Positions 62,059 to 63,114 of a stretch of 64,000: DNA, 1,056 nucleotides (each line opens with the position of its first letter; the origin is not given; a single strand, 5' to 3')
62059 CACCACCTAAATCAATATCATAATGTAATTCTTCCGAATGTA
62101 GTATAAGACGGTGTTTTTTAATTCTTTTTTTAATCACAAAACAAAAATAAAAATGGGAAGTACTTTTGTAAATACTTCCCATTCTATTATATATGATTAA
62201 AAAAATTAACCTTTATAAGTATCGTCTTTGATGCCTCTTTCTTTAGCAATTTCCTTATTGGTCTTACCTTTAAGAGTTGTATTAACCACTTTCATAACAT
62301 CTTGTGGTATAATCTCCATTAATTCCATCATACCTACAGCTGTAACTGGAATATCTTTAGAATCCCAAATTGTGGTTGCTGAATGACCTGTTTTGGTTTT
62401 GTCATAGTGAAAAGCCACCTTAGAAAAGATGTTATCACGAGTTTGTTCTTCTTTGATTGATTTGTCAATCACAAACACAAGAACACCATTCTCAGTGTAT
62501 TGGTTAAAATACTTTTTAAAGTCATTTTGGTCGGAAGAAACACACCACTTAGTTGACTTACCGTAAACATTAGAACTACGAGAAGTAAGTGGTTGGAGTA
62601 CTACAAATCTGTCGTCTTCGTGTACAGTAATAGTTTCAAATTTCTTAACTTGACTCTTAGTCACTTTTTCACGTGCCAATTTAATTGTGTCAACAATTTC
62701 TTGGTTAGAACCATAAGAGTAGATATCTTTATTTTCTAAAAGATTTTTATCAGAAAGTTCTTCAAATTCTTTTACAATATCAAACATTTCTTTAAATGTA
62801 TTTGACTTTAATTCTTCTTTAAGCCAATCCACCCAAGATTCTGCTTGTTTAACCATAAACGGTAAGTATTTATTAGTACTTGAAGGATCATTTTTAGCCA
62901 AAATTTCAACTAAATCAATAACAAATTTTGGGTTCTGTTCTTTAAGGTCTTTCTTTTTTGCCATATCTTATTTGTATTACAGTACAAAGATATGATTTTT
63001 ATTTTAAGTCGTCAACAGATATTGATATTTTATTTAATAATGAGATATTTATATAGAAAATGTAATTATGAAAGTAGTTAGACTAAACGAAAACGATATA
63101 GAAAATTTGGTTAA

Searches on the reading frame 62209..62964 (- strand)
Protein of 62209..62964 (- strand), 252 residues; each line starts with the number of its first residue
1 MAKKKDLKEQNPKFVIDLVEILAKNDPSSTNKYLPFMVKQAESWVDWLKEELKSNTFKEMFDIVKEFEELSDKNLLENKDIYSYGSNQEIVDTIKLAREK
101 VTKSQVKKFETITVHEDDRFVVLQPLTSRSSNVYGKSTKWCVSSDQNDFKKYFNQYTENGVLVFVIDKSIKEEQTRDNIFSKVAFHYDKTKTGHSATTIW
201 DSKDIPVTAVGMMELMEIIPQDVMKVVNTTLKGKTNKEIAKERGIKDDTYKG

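Call 6: search_protein_families(library=pfam, proteins=[window:62209-62964:-], max_evalue=1)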
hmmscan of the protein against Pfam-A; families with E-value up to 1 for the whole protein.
window:62209-62964:- (252 aa): 2 families
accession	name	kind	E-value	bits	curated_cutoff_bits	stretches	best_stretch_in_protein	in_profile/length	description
PF00196.25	GerE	-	0.03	14.4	23.5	1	225-249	9-33/57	Bacterial regulatory proteins, luxR family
PF14284.11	PcfJ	-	0.077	13.2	25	1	99-174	40-114/147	PcfJ-like protein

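Call 7: search_protein_families(library=phrogs, proteins=[window:62209-62964:-], max_evalue=0.01)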
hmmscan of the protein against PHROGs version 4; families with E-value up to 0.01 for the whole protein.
window:62209-62964:- (252 aa): 2 families
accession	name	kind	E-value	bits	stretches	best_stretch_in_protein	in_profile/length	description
phrog_17056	-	unknown function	9.2e-11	42.7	1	86-172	97-182/420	-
phrog_28193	-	unknown function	1.1e-09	38.7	1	43-172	23-168/681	-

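Call 14: find_homologous_proteins(query=A2, max_evalue=0.001)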
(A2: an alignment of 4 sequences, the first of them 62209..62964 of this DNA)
Query A2 (4 sequences) (252 aa, profile of the alignment): 325 proteins with E <= 0.001 among 2951 candidates; the best 120 are listed.
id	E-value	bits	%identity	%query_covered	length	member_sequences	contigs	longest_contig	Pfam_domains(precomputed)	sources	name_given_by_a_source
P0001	2.9e-84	300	98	100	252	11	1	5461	-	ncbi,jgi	jgi:hypothetical protein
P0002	2.9e-81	291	95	100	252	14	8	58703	-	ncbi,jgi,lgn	jgi:hypothetical protein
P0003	7.9e-81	289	95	100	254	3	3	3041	-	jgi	-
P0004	5.3e-79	283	88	100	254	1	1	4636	-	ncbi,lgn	-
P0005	6.7e-78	280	90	100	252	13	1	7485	-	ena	-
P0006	8.8e-78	279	93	100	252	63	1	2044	-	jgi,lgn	jgi:hypothetical protein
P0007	1.4e-77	279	89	100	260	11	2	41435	-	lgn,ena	-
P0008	5.8e-77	276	88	100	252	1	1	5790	-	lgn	-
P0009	1.1e-76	276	87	100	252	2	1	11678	-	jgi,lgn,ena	-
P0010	3.0e-76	274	88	100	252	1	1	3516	-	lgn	-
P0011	1.1e-75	272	86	100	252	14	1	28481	-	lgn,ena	-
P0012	1.2e-75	272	25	64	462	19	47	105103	-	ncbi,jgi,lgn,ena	jgi:hypothetical protein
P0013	1.7e-75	272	85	100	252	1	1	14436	-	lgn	-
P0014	4.2e-75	270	83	99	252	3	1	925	-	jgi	jgi:hypothetical protein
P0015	9.5e-75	269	80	100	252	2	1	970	-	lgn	-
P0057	7.1e-60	221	55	98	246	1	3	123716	-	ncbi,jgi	jgi:hypothetical protein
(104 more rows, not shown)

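Call 15: search_solved_structures(query=A2, max_evalue=10, show_alignments=2)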
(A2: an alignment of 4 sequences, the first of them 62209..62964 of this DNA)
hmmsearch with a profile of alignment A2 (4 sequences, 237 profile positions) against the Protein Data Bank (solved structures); distinct sequences matched with E-value up to 10: 3.
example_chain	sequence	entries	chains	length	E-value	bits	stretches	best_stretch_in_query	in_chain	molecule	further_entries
4y7j_A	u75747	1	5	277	1.2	11.9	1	26-57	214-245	Large conductance mechanosensitive channel protein,Riboflavin synthase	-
2b98_A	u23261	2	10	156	1.2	11.8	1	26-57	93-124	Riboflavin synthase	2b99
4y7k_A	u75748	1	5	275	1.5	11.5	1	26-57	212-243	Large conductance mechanosensitive channel protein,Riboflavin synthase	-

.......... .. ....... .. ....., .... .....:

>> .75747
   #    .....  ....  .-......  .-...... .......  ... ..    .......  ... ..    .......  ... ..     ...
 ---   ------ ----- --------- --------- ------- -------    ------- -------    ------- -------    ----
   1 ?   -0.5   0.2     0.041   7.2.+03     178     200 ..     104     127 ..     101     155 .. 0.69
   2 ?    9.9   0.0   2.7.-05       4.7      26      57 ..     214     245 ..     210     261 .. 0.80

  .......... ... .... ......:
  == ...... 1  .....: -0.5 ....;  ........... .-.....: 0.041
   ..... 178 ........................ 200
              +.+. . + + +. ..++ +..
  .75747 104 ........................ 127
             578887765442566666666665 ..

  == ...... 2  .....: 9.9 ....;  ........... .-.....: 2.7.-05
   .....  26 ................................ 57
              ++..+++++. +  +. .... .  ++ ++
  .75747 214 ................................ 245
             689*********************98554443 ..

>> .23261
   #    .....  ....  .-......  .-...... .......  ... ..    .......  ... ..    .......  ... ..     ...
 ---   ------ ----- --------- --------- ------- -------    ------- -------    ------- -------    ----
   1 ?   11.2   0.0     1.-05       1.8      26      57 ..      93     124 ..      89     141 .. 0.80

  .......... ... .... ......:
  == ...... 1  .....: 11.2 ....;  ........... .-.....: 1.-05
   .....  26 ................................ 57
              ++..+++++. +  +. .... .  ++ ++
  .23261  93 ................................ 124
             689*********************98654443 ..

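Call 18: search_dna_similar(query=window:62209-62964:-, collection=phages, mode=protein, max_rows=25, max_evalue=0.01)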
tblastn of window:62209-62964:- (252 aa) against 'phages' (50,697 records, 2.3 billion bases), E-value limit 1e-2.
Records with a match: 3; places in all: 8; records where one place covers at least 80% of the query: 0.
Best place of each record, by identity: <60% 3.
By first word of the organism name: Pseudomonas 2; Salicola 1.
By host as written in the record: - 2; Salicola sp. PV4 1.
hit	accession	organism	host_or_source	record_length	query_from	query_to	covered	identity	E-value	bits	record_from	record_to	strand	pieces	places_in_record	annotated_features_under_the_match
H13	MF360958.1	Salicola phage SCTP-2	Salicola sp. PV4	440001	62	168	42%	35.0%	2e-3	45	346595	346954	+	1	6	435: hypothetical protein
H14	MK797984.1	Pseudomonas phage vB_PaeM_PA5oct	-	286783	17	154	55%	24.5%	6e-4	47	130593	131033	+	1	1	structural protein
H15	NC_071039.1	Pseudomonas phage vB_PaeM_PA5oct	-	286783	17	154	55%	24.5%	6e-4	47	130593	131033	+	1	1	structural protein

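Call 19: get_annotated_region(hit=H14, flank=6000)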
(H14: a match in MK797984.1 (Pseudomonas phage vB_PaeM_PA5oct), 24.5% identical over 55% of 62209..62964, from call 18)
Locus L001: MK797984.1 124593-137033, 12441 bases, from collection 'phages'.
description: Pseudomonas phage vB_PaeM_PA5oct, complete genome.
organism: Pseudomonas phage vB_PaeM_PA5oct (NCBI taxid 2163605)
taxonomy: Viruses; Duplodnaviria; Heunggongvirae; Uroviricota; Caudoviricetes; Arenbergviridae; Wroclawvirus; Wroclawvirus PA5oct
host: -; source: -; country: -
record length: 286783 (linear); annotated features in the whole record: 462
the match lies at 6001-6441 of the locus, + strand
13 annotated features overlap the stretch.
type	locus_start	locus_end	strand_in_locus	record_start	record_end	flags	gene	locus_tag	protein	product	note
CDS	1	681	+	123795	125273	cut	-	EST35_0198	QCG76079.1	structural protein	ESI-MS/MS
CDS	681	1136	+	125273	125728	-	-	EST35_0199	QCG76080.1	structural protein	ESI-MS/MS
CDS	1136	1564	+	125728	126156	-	-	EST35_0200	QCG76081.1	hypothetical protein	-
CDS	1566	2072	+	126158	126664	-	-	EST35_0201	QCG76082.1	hypothetical protein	-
CDS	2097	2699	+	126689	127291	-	-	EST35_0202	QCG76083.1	structural protein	ESI-MS/MS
CDS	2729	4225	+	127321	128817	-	-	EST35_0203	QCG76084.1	structural protein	ESI-MS/MS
CDS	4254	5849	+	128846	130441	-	-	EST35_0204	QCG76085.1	hypothetical protein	-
CDS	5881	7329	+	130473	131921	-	-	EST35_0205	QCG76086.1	structural protein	ESI-MS/MS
CDS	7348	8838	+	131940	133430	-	-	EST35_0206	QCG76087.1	structural protein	ESI-MS/MS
CDS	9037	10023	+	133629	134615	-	-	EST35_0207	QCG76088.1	structural protein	ESI-MS/MS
CDS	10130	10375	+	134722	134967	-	-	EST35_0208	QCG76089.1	hypothetical protein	-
CDS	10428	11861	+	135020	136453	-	-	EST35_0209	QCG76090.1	hypothetical protein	-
CDS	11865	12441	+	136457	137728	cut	-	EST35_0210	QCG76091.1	structural protein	ESI-MS/MS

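Call 20: get_annotated_region(hit=H13, flank=4000)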
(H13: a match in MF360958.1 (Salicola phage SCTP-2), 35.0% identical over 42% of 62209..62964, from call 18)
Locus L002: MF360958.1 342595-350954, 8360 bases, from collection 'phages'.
description: Salicola phage SCTP-2, complete genome.
organism: Salicola phage SCTP-2 (NCBI taxid 2015814)
taxonomy: Viruses; Duplodnaviria; Heunggongvirae; Uroviricota; Caudoviricetes
host: Salicola sp. PV4; source: solar saltern; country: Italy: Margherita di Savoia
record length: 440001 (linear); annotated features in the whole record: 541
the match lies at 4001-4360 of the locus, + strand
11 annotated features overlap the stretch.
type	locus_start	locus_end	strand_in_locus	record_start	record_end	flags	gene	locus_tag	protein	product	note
CDS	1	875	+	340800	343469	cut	428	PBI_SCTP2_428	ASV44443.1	rNDP reductase alpha subunit-like protein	rNDP reductase alpha subunit homologue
CDS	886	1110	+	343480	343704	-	429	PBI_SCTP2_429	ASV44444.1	hypothetical protein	-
CDS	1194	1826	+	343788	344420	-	430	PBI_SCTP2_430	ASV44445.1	hypothetical protein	-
CDS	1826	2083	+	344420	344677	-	431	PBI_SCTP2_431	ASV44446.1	hypothetical protein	-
CDS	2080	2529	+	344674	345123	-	432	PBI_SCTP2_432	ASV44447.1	hypothetical protein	-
CDS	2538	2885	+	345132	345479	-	433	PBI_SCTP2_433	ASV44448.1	hypothetical protein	-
CDS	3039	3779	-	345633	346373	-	434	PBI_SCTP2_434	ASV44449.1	hypothetical protein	-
CDS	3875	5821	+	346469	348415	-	435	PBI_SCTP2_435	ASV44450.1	hypothetical protein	-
CDS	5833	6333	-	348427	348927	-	436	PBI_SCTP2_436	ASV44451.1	hypothetical protein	-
CDS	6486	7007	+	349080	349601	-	437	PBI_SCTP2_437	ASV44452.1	Hsp20-like protein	Hsp20 homologue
CDS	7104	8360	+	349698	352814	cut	438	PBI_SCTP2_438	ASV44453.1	hypothetical protein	-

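Call 35: search_protein_representatives(alignment_id=A2)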
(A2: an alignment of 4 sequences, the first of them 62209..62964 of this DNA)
Query: 4 sequences, 237 profile positions. Proteins with E-value up to 0.001 (for the whole library): 8089; up to 1e-10: 3804; up to 1e-30: 209. The best 150 are listed.
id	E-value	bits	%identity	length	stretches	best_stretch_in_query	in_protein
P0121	2.8e-88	311.8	-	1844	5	5-189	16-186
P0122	1.9e-77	276.4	-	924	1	2-235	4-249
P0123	9.9e-70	251.1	-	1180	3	2-200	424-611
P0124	6.3e-66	238.7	-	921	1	3-235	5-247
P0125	8.0e-64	231.8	-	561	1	1-236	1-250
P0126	5.1e-63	229.2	-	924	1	2-234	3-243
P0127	4.1e-62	226.2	-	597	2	4-211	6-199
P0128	4.8e-61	222.7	-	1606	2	8-205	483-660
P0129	8.4e-61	221.9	-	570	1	1-214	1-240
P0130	1.1e-59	218.3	-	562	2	1-211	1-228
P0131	1.4e-58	214.6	-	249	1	12-218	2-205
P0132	2.5e-56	207.3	-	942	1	1-236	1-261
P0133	1.8e-54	201.2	-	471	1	2-210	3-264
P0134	4.0e-53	196.7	-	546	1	1-230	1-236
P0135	1.3e-52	195.1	-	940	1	6-235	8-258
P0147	5.6e-46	173.4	-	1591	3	32-189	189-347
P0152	6.1e-43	163.4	-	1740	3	68-185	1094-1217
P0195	1.3e-35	139.4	-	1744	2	7-189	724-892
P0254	3.1e-33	131.6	-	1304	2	4-189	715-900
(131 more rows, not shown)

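Call 36: predict_structure(alignment_id=A3)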
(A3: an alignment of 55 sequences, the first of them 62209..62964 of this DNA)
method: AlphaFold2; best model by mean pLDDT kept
length: 252 residues; sequences in the alignment: 55
mean_pLDDT: 88.0   pTM: 0.66
mean pLDDT of the five models: 88.0, 85.4, 84.8, 84.6, 84.2
residues with pLDDT >= 90: 133; 70-90: 106; 50-70: 12; < 50: 1
segments of 3 or more residues with pLDDT < 50: none
pLDDT, mean of each block of 10 residues (from residue 1): 90 92 94 96 94 91 90 84 88 84 81 95 92 80 64 88 94 87 93 86 89 91 96 93 76 47
secondary structure, 60 per line:
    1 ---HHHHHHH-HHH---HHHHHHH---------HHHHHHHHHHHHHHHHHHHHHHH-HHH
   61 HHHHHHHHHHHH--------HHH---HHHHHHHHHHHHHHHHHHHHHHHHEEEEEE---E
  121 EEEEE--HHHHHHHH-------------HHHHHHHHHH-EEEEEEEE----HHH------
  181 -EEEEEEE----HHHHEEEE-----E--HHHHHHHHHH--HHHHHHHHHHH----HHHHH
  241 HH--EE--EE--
elements in order: H4-10 H18-24 H34-56 H58-72 H87-110 E111-116 E120-125 H128-135 H149-158 E160-167 E182-188 H193-196 E197-200 H209-218 H221-231 H236-242

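Call 46: search_protein_families(library=pfam, alignment_id=A4, max_evalue=0.001)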
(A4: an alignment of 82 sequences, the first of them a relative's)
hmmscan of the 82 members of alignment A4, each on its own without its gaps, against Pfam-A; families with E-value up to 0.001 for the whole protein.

A. member 1, P0122 (924 aa): 0 families

B. families by the number of members that match (of 82 scanned): 5 families
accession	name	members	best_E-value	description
PF14284.11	PcfJ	4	5.1e-05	PcfJ-like protein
PF14903.11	WG_beta_rep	1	5.1e-14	WG containing repeat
PF01816.23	LRV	1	4.2e-07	Leucine rich repeat variant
PF02985.28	HEAT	1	0.00029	HEAT repeat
PF08124.17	Lyase_8_N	1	0.00044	Polysaccharide lyase family 8, N terminal alpha-helical domain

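Call 48: fold_search(model_id=the predicted structure, library=viral)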
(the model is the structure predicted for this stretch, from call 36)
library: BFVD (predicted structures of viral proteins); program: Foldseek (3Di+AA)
matches with E <= 10: 409; with E <= 0.001: 23
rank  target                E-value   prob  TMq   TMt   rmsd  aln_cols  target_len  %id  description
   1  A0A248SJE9            7.1e-09  1.00  0.42  0.43   7.1       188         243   21  (no name in the UniProt tables at hand)
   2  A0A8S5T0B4            9.6e-09  1.00  0.35  0.18  16.1       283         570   18  Uncharacterized protein [Myoviridae sp. ctWb16]
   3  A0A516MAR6            2.6e-08  1.00  0.39  0.15  20.2       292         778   16  (no name in the UniProt tables at hand)
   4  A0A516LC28            3.1e-08  1.00  0.37  0.18  17.6       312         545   17  (no name in the UniProt tables at hand)
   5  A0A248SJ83            5.9e-08  1.00  0.41  0.21  12.7       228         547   25  (no name in the UniProt tables at hand)
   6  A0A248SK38            1.4e-07  1.00  0.49  0.22  13.1       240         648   20  (no name in the UniProt tables at hand)
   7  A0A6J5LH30            2.0e-07  1.00  0.40  0.21   9.0       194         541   22  Uncharacterized protein [uncultured Caudovirales phage]
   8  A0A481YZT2            2.3e-07  1.00  0.40  0.33  16.1       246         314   20  Uncharacterized protein [Marseillevirus LCMAC202]
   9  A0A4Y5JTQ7            2.4e-07  1.00  0.38  0.21  18.0       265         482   17  Structural protein [Pseudomonas phage vB_PaeM_PA5oct]
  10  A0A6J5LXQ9            3.1e-07  1.00  0.33  0.33  19.1       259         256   12  Uncharacterized protein [uncultured Caudovirales phage]
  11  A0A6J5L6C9            3.3e-07  1.00  0.39  0.28  14.2       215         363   17  Uncharacterized protein [uncultured Caudovirales phage]
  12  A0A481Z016            3.9e-07  1.00  0.40  0.15  16.3       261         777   22  Ankyrin repeat protein [Marseillevirus LCMAC202]
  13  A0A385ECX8            1.5e-06  1.00  0.31  0.31  17.2       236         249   17  Uncharacterized protein [Caulobacter phage CcrBL9]
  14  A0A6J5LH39            6.2e-06  1.00  0.42  0.34  12.1       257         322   15  Uncharacterized protein [uncultured Caudovirales phage]
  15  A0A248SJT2            1.1e-05  1.00  0.39  0.27  16.0       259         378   16  (no name in the UniProt tables at hand)
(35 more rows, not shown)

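Call 50: search_dna_similar(query=window:62209-62964:-, collection=plasmids, mode=protein, max_evalue=1, max_rows=20)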
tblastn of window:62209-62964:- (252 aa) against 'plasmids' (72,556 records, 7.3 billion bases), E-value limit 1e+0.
No match.

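Call 51: search_protein_families(library=ncbifam, proteins=[window:62209-62964:-], max_evalue=1)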
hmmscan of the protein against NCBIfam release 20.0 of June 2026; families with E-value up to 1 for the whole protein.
window:62209-62964:- (252 aa): 0 families

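Call 52: search_protein_families(library=padloc, proteins=[window:62209-62964:-], max_evalue=1)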
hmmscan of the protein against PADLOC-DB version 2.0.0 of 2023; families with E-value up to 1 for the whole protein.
window:62209-62964:- (252 aa): 0 families

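Call 56: search_protein_families(library=pfam, proteins=[P0121, P0128, P0147, P0152, P0195, P0254], max_evalue=0.001)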
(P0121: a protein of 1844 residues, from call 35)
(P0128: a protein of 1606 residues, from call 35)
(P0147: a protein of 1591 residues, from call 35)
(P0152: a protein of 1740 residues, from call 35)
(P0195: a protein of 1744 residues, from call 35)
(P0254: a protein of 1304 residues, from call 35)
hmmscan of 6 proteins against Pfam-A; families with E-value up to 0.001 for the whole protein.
P0121 (1844 aa): 1 family
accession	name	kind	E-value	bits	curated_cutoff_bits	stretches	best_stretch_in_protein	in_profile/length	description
PF14903.11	WG_beta_rep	-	1.4e-19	70.2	25.6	1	601-620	15-34/35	WG containing repeat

P0128 (1606 aa): 3 families
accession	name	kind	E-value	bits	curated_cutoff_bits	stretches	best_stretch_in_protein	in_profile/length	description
PF01816.23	LRV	-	1.9e-74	241.5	21.6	2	723-747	1-25/26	Leucine rich repeat variant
PF25591.1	LRV_2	-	1.8e-33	114.7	27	0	334-389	6-60/61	Leucine Rich Repeat Variant domain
PF02985.28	HEAT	-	0.00021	21.7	23.5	0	318-336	4-22/31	HEAT repeat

P0147 (1591 aa): 0 families

P0152 (1740 aa): 0 families

P0195 (1744 aa): 2 families
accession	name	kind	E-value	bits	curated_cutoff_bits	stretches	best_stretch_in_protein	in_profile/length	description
PF01551.29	Peptidase_M23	-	6.3e-24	84.4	28.7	1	1618-1723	2-96/96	Peptidase family M23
PF13475.11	DUF4116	-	3.2e-09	36.7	24.9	0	395-434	2-41/49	Domain of unknown function (DUF4116)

P0254 (1304 aa): 0 families

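Call 61: search_dna_similar(query=L001:5881-6700:+, collection=phages, mode=protein, max_evalue=0.001, max_rows=40, rows=spread)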
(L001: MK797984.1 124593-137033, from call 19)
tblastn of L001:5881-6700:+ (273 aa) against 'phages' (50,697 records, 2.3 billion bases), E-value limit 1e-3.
Records with a match: 14; places in all: 14; records where one place covers at least 80% of the query: 11.
Best place of each record, by identity: >=99% 2; 60-80% 9; <60% 3.
By first word of the organism name: Pseudomonas 11; Caulobacter 2; Salicola 1.
By host as written in the record: Pseudomonas aeruginosa PAO1 5; - 3; Pseudomonas aeruginosa 3; Caulobacter vibrioides CB15 2; Salicola sp. PV4 1.
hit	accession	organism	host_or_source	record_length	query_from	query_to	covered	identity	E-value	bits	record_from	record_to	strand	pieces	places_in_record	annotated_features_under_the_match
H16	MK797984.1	Pseudomonas phage vB_PaeM_PA5oct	-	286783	1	273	100%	100.0%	0e+0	564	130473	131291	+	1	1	structural protein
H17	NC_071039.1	Pseudomonas phage vB_PaeM_PA5oct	-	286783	1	273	100%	100.0%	0e+0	564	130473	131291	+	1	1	structural protein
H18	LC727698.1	Pseudomonas phage sp. 30-3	Pseudomonas aeruginosa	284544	1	273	100%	73.5%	5e-130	411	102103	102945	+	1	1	hypothetical protein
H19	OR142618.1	Pseudomonas phage Callisto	Pseudomonas aeruginosa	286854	1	273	100%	73.4%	2e-130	413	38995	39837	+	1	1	hypothetical protein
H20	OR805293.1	Pseudomonas phage Deifobo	Pseudomonas aeruginosa PAO1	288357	1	273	100%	73.4%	4e-130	411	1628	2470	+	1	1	hypothetical protein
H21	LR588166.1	Pseudomonas phage vB_PaeM_MIJ3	-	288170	1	273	100%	73.4%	6e-130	411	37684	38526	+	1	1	hypothetical protein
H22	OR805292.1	Pseudomonas phage Cassandra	Pseudomonas aeruginosa PAO1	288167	1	273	100%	73.0%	6e-130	411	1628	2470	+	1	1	hypothetical protein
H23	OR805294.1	Pseudomonas phage Ettore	Pseudomonas aeruginosa PAO1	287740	1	273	100%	73.0%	7e-130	411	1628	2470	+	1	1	hypothetical protein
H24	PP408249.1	Pseudomonas phage vB_Pa-PAC2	Pseudomonas aeruginosa PAO1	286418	1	273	100%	73.0%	2e-129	410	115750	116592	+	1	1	hypothetical protein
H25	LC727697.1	Pseudomonas phage sp. 30-2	Pseudomonas aeruginosa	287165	1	273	100%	73.0%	2e-129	410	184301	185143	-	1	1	hypothetical protein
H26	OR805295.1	Pseudomonas phage Paride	Pseudomonas aeruginosa PAO1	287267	1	273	100%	72.7%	3e-129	409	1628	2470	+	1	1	hypothetical protein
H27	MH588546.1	Caulobacter phage CcrBL9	Caulobacter vibrioides CB15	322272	39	220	67%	28.3%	2e-12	72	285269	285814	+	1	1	hypothetical protein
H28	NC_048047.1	Caulobacter phage CcrBL9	Caulobacter vibrioides CB15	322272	39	220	67%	28.3%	2e-12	72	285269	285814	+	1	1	hypothetical protein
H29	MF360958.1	Salicola phage SCTP-2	Salicola sp. PV4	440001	146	227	30%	30.3%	2e-6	54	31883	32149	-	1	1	37: hypothetical protein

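Call 75: find_related_loci(query=A2, collection=genome_contigs, flank=8000)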
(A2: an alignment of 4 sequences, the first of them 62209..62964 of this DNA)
Query A2 (252 aa) in genome_contigs; peptide patterns used: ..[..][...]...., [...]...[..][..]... (x = any residue, [..] = any of these).
33 stretches matched a pattern; 8 encode a relative of the query (tblastn E <= 1e-3); 8 distinct loci.
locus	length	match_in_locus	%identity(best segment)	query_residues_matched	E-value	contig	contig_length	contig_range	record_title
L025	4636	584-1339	88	1-252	8e-157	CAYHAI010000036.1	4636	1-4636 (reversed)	MAG TPA_asm: uncultured Planctomycetales bacterium isolate ERP119294_co2_437 genome assembly, contig: k141_3159435, whol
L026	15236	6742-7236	29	1-168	2e-22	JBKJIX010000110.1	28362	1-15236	MAG: Chitinophagaceae bacterium isolate ant_bin.181 S1Ck117_924538_flag_0_multi_19.6558_len_28362, whole genome shotgun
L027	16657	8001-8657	27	19-217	6e-15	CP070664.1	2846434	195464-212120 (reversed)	MAG: candidate division WOR-3 bacterium isolate bin77 chromosome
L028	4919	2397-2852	30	42-196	4e-14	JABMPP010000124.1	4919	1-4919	MAG: Candidatus Woesearchaeota archaeon isolate bin.305 k141_7115220, whole genome shotgun sequence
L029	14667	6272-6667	27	19-156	8e-13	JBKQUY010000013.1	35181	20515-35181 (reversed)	MAG: Bacteroidia bacterium isolate SEr2D2E2F__bin_46 SEr2D2E2F_000000033868, whole genome shotgun sequence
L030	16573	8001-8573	26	19-222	2e-11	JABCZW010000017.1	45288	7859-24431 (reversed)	MAG: Bacteroidetes bacterium isolate BWOrgControl_Nextera83_MAG4 3300020621.a:Ga0206875_1024, whole genome shotgun seque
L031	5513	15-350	25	26-143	1e-6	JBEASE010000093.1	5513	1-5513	MAG: Bacteroidota bacterium isolate NASQAN2010_155_F_bin.23 scaffold_1806, whole genome shotgun sequence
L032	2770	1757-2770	23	74-220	5e-6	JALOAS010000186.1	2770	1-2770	MAG: Ottowia sp. isolate SO_2017_LW2 bin 36 scaffold_78671_c1_LW138R_2017, whole genome shotgun sequence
